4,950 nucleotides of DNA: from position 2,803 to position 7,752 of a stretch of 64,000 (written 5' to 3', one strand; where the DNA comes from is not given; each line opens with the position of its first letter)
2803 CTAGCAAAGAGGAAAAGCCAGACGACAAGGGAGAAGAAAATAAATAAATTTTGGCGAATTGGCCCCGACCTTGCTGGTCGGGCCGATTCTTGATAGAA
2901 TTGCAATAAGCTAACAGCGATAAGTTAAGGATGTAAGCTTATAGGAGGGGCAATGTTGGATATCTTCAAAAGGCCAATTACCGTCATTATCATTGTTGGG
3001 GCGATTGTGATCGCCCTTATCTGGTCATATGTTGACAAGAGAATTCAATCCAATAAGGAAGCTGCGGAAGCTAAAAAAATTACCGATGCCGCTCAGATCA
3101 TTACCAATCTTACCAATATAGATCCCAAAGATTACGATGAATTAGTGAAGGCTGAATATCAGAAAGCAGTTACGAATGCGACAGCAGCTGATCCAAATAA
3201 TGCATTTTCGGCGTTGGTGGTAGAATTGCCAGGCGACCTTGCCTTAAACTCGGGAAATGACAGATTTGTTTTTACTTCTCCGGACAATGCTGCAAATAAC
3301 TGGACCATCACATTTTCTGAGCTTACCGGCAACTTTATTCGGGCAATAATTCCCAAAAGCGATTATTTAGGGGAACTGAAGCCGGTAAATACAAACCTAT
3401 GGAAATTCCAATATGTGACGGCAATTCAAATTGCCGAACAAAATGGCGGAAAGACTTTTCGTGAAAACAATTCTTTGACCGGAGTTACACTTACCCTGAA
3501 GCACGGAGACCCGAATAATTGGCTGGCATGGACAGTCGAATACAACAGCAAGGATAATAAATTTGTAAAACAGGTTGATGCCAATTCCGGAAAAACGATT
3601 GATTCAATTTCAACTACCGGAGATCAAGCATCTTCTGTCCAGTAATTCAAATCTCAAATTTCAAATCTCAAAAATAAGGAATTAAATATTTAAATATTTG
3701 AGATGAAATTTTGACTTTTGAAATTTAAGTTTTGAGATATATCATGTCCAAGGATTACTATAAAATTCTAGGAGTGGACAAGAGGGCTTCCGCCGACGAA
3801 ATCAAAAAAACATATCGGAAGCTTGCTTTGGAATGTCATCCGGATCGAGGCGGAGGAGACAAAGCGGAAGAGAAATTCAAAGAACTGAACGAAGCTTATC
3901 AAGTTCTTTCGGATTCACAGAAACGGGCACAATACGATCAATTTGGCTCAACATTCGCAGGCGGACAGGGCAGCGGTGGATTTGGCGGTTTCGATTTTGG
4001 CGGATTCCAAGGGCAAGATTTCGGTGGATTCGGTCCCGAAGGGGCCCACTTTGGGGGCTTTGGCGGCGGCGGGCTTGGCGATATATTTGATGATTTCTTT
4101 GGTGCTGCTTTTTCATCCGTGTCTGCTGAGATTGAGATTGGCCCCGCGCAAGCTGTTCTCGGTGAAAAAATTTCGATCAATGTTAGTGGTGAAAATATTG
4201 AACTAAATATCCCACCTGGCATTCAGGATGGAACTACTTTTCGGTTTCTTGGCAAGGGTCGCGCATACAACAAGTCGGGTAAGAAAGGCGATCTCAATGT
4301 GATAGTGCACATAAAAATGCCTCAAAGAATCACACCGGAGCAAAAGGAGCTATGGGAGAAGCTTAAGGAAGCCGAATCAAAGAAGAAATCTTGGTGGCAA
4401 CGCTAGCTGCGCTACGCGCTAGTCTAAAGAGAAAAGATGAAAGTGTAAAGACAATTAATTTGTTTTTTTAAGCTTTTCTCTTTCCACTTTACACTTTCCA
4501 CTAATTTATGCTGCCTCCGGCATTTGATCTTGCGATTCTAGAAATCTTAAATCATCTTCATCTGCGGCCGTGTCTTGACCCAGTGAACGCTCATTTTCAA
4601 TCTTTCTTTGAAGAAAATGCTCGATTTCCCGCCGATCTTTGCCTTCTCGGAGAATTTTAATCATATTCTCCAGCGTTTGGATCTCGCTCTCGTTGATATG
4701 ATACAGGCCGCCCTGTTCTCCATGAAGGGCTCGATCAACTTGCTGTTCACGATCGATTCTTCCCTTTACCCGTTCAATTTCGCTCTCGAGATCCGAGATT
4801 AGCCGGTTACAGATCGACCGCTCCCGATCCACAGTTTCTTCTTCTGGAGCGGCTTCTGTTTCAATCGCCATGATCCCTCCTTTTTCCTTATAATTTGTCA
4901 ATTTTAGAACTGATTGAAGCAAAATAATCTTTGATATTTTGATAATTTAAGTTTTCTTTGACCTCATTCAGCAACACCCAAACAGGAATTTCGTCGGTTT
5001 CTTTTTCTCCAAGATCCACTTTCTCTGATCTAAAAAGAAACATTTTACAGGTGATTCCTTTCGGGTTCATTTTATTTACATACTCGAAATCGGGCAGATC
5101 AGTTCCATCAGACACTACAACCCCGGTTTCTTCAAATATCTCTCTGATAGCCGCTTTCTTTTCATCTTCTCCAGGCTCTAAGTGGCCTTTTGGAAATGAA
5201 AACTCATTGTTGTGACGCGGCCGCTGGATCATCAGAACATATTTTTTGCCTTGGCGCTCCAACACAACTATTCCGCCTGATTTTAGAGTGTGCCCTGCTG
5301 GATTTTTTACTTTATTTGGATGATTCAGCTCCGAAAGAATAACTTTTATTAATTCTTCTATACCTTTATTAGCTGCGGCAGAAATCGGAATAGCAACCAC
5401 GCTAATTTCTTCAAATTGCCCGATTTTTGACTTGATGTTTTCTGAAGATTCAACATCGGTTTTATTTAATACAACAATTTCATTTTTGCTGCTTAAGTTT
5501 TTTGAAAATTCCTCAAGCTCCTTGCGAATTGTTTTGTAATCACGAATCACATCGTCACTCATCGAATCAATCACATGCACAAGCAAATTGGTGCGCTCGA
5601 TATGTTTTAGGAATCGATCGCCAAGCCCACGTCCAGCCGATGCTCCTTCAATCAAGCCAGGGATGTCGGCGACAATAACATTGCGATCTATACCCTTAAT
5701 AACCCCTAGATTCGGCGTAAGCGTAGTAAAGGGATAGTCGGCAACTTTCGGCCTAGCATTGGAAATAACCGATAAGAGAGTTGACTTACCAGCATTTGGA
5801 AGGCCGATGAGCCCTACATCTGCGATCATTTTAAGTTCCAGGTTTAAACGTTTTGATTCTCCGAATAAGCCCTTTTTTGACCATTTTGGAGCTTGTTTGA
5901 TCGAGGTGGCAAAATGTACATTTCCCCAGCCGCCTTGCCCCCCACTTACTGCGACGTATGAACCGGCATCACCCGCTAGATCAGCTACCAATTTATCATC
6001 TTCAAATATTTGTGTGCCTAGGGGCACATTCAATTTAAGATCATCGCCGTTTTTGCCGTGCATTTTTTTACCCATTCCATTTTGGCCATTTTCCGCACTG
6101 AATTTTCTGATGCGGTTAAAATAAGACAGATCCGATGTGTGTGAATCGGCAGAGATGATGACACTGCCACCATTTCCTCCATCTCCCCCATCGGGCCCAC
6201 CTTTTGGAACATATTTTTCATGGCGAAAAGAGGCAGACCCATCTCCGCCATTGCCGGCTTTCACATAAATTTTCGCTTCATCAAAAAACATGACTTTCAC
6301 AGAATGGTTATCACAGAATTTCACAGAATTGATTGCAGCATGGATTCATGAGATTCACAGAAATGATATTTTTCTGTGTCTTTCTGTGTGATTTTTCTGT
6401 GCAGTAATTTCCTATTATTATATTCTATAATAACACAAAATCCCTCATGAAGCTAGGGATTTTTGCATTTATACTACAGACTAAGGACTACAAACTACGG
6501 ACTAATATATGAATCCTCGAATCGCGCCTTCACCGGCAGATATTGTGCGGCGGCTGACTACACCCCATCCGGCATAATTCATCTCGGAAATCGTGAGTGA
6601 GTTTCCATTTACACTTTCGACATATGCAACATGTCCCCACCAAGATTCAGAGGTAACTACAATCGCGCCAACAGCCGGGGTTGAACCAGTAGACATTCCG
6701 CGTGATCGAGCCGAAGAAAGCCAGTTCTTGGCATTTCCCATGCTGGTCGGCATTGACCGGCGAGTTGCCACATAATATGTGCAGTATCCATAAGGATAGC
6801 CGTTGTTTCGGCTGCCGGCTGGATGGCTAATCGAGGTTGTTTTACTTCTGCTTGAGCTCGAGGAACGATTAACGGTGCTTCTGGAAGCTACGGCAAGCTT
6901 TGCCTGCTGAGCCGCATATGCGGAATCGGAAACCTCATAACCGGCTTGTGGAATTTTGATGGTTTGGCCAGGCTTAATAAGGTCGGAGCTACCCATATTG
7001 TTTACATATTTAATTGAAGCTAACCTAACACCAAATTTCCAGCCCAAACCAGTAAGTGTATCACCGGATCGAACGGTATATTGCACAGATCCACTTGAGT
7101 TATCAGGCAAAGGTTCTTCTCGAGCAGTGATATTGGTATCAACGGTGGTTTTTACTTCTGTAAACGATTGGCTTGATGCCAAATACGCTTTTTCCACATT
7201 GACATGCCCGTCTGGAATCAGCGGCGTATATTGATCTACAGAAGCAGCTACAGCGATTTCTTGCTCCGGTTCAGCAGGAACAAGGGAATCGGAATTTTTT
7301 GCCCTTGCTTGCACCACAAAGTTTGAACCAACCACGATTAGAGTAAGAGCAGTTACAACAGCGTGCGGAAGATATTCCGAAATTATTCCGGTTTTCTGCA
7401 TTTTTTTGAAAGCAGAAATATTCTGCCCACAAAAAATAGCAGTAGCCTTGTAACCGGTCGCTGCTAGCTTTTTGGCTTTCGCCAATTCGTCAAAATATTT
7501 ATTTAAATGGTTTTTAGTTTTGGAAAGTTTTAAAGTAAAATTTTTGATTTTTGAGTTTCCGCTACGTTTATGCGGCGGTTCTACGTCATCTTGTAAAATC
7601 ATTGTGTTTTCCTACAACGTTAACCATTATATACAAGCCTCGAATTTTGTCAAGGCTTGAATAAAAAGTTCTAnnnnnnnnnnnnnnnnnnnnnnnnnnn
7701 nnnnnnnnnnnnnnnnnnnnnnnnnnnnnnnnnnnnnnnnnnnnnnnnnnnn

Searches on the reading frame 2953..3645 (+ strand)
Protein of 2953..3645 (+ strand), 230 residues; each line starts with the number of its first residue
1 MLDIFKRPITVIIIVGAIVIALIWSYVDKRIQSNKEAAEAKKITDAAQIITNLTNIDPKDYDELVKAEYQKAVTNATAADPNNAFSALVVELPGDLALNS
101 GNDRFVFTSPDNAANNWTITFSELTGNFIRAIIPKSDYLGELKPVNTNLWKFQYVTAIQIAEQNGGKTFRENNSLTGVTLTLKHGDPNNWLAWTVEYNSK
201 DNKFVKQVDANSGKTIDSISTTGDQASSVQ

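Call 6: search_protein_families(library=pfam, proteins=[window:2953-3645:+])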
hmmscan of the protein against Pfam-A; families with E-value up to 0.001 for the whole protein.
window:2953-3645:+ (230 aa): 0 families

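Call 57: search_protein_families(library=ncbifam, proteins=[window:2953-3645:+], max_evalue=0.01)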
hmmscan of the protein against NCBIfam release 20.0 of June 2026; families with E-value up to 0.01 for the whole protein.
window:2953-3645:+ (230 aa): 2 families
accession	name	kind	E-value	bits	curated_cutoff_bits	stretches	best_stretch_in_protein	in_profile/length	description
NF045939.1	MHJ_0274_fam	hypoth_equivalog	0.0029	17.3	80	1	10-54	6-50/165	MHJ_0274 family protein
NF003750.0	PRK05346.2-1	equivalog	0.0067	16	352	0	11-71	15-73/225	Na(+)-translocating NADH-quinone reductase subunit C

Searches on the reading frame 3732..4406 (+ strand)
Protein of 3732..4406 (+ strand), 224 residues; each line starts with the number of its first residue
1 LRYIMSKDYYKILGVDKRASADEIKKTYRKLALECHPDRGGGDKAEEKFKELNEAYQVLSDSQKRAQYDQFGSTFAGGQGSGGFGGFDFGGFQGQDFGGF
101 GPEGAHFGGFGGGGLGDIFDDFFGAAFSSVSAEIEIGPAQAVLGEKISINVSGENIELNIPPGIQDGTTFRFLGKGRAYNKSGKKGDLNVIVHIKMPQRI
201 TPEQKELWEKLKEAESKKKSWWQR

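Call 6: search_protein_families(library=pfam, proteins=[window:3732-4406:+])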
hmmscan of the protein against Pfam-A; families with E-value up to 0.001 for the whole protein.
window:3732-4406:+ (224 aa): 2 families
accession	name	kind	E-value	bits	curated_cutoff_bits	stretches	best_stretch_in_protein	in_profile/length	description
PF00226.36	DnaJ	-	3.3e-28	98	27.8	1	8-69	1-63/63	DnaJ domain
PF01556.23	DnaJ_C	-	6e-13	49.5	26.6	1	130-197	85-152/152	DnaJ C terminal domain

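Call 57: search_protein_families(library=ncbifam, proteins=[window:3732-4406:+], max_evalue=0.01)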
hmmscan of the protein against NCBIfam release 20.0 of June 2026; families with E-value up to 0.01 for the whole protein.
window:3732-4406:+ (224 aa): 16 families
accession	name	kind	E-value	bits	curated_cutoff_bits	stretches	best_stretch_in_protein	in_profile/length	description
TIGR02349.1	DnaJ_bact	equivalog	1.3e-52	179.4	377.2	2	8-128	1-105/354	molecular chaperone DnaJ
NF010892.0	PRK14299.1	equivalog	1e-47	162.8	392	2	6-178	3-180/291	chaperone protein DnaJ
NF008035.0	PRK10767.1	subfamily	8.4e-46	156.7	338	2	5-98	2-97/374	molecular chaperone DnaJ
NF010894.0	PRK14301.1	equivalog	2e-40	138.9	548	2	5-89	2-85/373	chaperone protein DnaJ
NF010872.0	PRK14279.1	equivalog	3.3e-38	131.8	556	2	5-127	7-135/394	molecular chaperone DnaJ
NF010885.0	PRK14292.1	equivalog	4.7e-38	131.1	585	2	7-105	2-90/371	chaperone protein DnaJ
NF010871.0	PRK14278.1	equivalog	3.5e-37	128.2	502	2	5-93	1-89/378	molecular chaperone DnaJ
NF010874.0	PRK14281.1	equivalog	3.6e-37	128.4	619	2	5-126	1-124/397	chaperone protein DnaJ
NF007618.0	PRK10266.1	equivalog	9.6e-33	113.9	403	2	7-71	4-68/306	curved DNA-binding protein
NF037946.1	terminal_TopJ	equivalog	2.7e-30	105.6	300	1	7-84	5-80/810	terminal organelle assembly protein TopJ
TIGR03835.1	termin_org_DnaJ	equivalog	4.9e-22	78.1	512.25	1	7-73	2-68/871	terminal organelle assembly protein TopJ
NF050028.1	CldAdptActJ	equivalog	3.2e-10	40.3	150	1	8-68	3-69/93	cold adaptation protein ActJcold adaptation protein ActJ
NF006948.0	PRK09430.1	equivalog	1e-06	28.5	162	1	8-39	201-232/267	co-chaperone DjlA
NF001420.0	PRK00294.1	equivalog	3.9e-05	23.8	169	1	20-68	19-73/173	co-chaperone HscB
TIGR00714.1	hscB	equivalog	0.00016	21.8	46.75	1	23-68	7-56/156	Fe-S protein assembly co-chaperone HscB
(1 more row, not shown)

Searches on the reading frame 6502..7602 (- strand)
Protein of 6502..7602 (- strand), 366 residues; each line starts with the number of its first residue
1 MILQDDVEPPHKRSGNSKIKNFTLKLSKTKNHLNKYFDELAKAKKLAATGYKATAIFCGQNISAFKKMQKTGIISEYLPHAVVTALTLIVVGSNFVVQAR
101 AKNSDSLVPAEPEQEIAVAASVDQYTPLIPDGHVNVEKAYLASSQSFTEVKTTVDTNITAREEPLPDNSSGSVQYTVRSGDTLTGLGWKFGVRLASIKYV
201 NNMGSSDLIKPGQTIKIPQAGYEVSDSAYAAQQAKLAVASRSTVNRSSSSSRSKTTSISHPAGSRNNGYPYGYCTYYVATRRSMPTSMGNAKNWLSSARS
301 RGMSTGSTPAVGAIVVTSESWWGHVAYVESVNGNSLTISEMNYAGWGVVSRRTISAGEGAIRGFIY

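Call 38: search_protein_families(library=pfam, proteins=[window:6502-7602:-], max_evalue=0.00001)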
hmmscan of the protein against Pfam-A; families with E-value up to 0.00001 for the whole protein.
window:6502-7602:- (366 aa): 2 families
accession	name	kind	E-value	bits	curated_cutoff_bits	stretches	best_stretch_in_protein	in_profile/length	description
PF05257.22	CHAP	-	2.1e-18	67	26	1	266-342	3-81/81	CHAP domain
PF01476.26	LysM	-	6e-12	45.7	20.9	1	175-218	1-43/43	LysM domain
